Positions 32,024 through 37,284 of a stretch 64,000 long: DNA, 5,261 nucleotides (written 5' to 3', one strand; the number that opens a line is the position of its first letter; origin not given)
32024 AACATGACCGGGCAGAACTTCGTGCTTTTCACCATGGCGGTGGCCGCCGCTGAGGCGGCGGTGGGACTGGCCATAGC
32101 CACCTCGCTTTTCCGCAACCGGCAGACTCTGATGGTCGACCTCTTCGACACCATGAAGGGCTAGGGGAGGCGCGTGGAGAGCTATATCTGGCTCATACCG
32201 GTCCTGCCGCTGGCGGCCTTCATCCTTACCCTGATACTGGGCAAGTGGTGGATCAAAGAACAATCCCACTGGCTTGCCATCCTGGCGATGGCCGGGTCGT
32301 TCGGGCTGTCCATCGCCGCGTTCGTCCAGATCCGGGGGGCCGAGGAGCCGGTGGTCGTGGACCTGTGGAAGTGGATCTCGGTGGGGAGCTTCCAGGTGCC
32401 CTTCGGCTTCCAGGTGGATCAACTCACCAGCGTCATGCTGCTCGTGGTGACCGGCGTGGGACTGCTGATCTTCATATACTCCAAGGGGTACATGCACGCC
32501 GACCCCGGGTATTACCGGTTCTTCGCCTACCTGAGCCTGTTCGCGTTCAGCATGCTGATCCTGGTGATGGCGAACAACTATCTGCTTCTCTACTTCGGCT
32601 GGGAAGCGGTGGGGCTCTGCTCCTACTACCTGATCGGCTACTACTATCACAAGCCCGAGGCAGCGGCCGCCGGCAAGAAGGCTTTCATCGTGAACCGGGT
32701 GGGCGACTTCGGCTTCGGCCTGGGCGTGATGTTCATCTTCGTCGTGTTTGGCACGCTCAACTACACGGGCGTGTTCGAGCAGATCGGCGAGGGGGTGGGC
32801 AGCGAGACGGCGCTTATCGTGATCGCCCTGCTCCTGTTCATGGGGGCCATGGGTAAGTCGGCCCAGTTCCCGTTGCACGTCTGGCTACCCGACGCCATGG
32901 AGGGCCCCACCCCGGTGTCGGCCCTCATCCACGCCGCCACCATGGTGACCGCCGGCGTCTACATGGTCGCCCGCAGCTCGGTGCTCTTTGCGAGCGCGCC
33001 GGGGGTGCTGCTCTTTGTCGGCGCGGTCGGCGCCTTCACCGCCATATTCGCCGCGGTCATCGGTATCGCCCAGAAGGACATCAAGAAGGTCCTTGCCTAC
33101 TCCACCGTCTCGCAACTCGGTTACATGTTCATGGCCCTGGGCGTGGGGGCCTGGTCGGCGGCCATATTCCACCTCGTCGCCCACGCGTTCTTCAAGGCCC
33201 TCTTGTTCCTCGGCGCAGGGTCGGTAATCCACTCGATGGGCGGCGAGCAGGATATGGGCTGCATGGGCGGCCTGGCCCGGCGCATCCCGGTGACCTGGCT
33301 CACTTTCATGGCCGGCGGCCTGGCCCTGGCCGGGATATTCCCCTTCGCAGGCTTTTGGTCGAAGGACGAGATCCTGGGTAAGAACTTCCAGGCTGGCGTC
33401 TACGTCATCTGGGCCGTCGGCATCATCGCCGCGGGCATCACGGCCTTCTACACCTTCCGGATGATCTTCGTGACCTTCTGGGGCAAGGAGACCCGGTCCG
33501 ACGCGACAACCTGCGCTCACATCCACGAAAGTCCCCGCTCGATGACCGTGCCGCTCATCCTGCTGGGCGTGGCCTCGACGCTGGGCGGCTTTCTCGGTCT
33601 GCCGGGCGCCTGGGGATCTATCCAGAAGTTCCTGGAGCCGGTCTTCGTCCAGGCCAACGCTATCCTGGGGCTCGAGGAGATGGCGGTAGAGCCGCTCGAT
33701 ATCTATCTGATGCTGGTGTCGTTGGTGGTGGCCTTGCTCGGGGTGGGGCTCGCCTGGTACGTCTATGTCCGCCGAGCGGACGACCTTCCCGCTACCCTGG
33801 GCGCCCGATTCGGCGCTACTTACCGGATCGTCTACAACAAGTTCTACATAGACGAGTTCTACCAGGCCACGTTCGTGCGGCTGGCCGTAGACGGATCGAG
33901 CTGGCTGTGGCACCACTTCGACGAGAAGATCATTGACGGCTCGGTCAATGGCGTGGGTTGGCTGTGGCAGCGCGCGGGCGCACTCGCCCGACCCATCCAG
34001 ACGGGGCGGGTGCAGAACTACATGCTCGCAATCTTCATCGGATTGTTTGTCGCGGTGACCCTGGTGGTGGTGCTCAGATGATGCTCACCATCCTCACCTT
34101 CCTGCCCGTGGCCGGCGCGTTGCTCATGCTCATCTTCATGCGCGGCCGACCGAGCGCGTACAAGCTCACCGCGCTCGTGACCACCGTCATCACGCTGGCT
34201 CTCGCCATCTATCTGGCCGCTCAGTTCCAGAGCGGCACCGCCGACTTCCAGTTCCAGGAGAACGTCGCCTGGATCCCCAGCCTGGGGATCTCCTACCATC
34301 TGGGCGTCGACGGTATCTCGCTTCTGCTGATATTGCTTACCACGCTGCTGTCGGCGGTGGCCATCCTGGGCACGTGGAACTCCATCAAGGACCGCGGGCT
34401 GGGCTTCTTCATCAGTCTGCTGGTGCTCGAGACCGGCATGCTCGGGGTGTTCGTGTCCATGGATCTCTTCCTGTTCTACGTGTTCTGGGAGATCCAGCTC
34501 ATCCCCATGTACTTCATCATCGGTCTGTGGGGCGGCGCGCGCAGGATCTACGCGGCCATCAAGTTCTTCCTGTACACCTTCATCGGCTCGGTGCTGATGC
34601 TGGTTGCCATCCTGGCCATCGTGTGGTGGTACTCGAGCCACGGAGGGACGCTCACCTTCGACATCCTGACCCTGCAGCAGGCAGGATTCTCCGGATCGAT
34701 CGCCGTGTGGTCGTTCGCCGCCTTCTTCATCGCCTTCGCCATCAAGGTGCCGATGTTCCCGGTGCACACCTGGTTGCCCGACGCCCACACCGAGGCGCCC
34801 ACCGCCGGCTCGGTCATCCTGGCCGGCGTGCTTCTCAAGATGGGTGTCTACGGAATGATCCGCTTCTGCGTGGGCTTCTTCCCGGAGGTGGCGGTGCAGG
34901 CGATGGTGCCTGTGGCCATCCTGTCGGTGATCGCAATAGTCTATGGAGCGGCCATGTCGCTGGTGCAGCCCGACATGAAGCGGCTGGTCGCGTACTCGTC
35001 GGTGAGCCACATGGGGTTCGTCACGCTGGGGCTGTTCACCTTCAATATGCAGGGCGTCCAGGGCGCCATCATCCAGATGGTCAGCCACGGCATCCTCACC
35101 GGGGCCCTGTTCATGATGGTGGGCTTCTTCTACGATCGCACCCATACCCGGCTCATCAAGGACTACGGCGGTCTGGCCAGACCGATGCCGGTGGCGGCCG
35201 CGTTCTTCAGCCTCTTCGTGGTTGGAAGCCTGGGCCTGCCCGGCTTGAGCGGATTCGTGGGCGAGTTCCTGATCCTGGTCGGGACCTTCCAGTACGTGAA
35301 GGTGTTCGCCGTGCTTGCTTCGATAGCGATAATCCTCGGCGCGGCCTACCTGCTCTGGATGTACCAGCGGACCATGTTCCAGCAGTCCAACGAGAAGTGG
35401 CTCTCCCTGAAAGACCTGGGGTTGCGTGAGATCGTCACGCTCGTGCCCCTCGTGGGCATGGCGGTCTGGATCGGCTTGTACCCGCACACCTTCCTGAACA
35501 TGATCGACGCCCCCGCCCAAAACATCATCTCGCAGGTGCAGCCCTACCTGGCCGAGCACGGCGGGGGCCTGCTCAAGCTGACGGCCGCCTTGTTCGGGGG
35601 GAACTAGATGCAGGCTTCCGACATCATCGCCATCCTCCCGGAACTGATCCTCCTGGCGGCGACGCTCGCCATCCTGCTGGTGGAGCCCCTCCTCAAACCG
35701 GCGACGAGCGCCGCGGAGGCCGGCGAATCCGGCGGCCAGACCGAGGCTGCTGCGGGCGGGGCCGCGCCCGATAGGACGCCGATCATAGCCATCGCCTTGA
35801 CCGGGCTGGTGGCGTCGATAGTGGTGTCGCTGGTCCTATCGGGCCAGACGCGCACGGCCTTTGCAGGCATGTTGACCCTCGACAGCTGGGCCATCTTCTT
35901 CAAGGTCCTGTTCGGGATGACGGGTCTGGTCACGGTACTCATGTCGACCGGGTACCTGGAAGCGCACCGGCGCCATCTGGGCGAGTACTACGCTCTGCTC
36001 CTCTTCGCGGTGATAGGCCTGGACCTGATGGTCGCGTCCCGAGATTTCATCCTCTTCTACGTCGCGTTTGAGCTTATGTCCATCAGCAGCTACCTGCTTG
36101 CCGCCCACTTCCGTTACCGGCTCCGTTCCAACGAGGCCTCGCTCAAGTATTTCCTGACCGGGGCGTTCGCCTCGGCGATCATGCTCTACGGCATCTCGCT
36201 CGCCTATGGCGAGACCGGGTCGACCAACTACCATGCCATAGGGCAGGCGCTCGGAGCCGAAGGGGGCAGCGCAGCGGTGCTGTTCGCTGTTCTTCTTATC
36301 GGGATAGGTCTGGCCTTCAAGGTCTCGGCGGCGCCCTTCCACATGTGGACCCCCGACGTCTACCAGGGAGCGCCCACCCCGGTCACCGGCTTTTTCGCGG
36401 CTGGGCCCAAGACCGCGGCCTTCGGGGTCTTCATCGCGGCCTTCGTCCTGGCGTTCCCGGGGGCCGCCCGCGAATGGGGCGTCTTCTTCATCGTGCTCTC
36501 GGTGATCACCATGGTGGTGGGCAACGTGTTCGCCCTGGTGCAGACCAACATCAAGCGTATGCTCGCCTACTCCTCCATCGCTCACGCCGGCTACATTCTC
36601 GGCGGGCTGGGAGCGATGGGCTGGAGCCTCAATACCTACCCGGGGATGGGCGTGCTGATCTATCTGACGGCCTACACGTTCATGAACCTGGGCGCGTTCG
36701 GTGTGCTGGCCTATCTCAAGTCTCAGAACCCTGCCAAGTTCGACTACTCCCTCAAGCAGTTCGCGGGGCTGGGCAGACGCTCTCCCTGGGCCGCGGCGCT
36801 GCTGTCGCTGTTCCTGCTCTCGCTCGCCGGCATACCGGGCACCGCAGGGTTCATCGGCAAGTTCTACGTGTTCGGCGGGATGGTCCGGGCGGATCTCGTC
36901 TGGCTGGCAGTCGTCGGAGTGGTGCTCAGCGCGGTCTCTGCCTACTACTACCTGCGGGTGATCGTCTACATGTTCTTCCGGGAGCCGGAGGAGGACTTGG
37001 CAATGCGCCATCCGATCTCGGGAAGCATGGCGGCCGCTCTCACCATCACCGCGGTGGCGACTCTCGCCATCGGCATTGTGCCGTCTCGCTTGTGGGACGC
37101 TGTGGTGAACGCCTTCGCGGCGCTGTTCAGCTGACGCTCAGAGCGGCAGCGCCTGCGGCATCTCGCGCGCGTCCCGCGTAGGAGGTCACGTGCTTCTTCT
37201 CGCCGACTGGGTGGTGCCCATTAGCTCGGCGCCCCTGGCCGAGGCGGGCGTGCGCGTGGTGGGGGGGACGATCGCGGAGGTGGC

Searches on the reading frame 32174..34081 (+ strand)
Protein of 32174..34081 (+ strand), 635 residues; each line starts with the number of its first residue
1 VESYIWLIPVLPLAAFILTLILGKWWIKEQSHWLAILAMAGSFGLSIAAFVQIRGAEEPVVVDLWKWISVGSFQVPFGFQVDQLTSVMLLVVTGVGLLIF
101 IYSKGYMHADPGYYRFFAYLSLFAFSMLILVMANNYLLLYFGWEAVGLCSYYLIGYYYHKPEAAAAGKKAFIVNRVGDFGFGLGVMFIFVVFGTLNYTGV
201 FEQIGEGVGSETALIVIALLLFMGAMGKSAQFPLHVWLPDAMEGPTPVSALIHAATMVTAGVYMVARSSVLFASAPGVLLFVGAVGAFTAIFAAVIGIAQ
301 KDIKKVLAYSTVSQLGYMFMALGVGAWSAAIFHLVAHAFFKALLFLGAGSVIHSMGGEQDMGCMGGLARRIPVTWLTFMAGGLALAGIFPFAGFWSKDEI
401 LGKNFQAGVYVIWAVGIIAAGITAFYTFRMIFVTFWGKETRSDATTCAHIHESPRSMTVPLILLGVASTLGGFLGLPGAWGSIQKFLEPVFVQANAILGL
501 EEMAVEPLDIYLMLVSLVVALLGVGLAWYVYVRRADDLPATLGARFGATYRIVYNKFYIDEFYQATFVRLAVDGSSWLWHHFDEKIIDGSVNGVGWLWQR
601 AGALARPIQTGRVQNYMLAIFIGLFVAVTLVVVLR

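Call 57: search_protein_families(library=pfam, proteins=[window:32174-34081:+], max_evalue=0.0001)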
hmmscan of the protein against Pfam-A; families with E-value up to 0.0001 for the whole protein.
window:32174-34081:+ (635 aa): 2 families
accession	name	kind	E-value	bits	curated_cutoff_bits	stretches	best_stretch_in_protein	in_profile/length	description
PF00361.26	Proton_antipo_M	-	2e-85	287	21.5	1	133-423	1-294/294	NADH:quinone oxidoreductase/Mrp antiporter, TM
PF00662.26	Proton_antipo_N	-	4.3e-23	81.4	24.5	1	67-117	1-51/51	NADH-Ubiquinone oxidoreductase (complex I), chain 5 N-terminus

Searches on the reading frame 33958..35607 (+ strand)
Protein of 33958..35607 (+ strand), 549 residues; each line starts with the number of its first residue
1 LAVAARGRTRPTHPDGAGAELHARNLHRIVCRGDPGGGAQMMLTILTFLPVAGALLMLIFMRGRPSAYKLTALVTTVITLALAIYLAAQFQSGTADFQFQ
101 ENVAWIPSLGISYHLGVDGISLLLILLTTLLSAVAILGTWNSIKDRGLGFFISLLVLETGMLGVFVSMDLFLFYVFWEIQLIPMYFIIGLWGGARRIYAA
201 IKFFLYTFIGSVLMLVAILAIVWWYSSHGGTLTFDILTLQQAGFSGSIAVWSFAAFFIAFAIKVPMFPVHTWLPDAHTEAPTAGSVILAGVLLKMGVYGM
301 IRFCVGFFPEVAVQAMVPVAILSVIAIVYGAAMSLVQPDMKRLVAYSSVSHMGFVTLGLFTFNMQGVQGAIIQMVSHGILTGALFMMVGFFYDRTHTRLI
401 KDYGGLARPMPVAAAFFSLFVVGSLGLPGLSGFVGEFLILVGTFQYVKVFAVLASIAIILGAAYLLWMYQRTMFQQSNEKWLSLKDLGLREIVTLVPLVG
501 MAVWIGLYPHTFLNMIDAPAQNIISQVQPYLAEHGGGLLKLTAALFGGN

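Call 57: search_protein_families(library=pfam, proteins=[window:33958-35607:+], max_evalue=0.0001)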
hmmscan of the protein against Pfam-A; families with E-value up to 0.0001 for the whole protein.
window:33958-35607:+ (549 aa): 1 family
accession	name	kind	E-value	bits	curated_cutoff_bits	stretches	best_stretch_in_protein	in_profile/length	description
PF00361.26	Proton_antipo_M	-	8.7e-81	271.8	21.5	1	167-460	1-293/294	NADH:quinone oxidoreductase/Mrp antiporter, TM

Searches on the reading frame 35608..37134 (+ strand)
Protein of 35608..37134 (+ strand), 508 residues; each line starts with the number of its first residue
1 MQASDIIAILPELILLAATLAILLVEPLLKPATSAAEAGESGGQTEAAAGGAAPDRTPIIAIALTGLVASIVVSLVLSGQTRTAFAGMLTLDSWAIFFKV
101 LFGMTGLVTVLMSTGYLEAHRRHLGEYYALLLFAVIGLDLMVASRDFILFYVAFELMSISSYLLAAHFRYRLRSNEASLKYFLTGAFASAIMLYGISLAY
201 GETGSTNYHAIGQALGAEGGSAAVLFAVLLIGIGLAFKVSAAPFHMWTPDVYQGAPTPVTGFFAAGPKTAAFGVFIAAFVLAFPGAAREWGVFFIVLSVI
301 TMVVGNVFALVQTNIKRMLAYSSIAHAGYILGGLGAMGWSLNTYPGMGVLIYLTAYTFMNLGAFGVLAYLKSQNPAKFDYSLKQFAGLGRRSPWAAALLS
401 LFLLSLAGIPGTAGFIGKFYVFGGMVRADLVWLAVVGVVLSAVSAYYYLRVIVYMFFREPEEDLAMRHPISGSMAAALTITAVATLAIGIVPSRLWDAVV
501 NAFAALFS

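Call 57: search_protein_families(library=pfam, proteins=[window:35608-37134:+], max_evalue=0.0001)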
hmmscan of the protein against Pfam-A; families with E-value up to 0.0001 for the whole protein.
window:35608-37134:+ (508 aa): 1 family
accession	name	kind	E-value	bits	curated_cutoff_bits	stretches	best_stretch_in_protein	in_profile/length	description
PF00361.26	Proton_antipo_M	-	1.6e-71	241.4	21.5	1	144-443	1-293/294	NADH:quinone oxidoreductase/Mrp antiporter, TM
